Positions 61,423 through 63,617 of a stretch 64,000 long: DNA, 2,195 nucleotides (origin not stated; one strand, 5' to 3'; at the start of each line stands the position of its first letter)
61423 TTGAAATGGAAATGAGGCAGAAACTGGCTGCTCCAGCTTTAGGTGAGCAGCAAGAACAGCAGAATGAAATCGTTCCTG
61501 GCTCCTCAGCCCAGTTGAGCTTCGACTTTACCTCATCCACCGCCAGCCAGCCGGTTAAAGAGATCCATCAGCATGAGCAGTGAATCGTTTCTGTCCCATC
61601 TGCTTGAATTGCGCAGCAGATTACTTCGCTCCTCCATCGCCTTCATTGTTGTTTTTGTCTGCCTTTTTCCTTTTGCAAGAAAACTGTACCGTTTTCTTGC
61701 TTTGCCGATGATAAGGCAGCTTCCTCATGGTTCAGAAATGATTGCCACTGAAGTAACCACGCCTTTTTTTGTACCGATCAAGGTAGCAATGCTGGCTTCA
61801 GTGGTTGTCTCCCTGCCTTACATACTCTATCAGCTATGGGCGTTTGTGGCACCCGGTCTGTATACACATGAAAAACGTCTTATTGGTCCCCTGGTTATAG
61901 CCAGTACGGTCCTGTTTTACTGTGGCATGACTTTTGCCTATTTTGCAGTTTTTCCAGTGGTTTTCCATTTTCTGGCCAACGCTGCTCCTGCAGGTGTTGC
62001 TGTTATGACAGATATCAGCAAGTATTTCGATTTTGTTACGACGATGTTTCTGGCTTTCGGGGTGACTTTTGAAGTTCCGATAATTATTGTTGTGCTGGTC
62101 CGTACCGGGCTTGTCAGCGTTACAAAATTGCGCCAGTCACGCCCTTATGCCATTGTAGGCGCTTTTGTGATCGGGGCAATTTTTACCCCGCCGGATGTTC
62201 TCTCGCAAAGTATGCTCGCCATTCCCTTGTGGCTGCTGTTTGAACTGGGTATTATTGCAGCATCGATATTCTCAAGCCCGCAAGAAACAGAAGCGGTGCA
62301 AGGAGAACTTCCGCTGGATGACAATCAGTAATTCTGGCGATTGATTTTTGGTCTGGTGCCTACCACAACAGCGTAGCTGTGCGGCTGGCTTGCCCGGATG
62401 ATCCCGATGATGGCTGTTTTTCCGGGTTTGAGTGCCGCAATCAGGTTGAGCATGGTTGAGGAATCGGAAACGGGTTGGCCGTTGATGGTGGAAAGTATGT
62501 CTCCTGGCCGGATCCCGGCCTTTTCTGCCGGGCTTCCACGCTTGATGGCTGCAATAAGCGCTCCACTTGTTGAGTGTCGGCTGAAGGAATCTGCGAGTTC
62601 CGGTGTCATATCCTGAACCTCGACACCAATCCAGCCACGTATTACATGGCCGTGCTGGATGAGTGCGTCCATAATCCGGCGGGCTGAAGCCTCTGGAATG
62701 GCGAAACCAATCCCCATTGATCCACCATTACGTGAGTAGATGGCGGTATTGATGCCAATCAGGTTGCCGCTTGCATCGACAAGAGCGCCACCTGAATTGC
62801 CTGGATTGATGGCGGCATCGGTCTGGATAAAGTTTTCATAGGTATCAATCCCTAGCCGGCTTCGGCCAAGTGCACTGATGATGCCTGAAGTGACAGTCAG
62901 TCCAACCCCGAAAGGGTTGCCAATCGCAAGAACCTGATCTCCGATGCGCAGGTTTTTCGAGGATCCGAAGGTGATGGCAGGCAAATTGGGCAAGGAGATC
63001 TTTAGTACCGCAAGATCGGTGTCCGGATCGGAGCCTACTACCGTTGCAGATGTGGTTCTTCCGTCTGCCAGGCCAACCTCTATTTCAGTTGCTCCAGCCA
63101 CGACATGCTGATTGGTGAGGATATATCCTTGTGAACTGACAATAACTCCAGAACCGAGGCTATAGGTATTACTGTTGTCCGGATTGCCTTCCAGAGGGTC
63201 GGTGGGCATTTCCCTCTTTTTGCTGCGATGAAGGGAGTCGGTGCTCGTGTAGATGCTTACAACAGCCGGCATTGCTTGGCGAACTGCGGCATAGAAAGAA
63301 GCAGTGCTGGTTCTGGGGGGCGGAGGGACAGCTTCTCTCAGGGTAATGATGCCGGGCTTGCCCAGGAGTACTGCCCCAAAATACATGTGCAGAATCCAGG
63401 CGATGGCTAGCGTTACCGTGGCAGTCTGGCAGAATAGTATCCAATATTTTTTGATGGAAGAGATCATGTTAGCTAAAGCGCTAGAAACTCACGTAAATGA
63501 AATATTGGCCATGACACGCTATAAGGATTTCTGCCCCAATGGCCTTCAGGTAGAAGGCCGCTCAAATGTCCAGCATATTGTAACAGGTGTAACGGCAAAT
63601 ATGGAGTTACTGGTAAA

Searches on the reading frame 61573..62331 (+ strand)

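Call 46: search_protein_families(library=pfam, proteins=[window:61573-62331:+], max_evalue=0.00001)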
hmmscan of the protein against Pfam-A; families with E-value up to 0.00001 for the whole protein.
window:61573-62331:+ (252 aa): 1 family
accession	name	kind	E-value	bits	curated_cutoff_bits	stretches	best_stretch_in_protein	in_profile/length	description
PF00902.23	TatC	-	9.2e-74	248.2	25.1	1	8-218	1-208/208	Sec-independent protein translocase protein (TatC)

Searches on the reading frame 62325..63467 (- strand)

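Call 46: search_protein_families(library=pfam, proteins=[window:62325-63467:-], max_evalue=0.00001)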
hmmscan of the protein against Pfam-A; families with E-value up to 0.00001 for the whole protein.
window:62325-63467:- (380 aa): 5 families
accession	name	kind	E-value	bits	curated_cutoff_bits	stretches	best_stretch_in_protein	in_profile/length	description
PF13365.12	Trypsin_2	-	1.1e-37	130.4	27.6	1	105-239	1-144/144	Trypsin-like peptidase domain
PF00089.32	Trypsin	-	1.7e-19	70.9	20.6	1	102-262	24-216/220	Trypsin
PF13180.12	PDZ_2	-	1.8e-14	54.2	27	1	279-367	2-78/80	PDZ domain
PF17820.7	PDZ_6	-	1.7e-12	47.4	27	1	305-349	2-45/54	PDZ domain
PF00595.29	PDZ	-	9.4e-11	42.4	23.2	1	276-342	8-66/81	PDZ domain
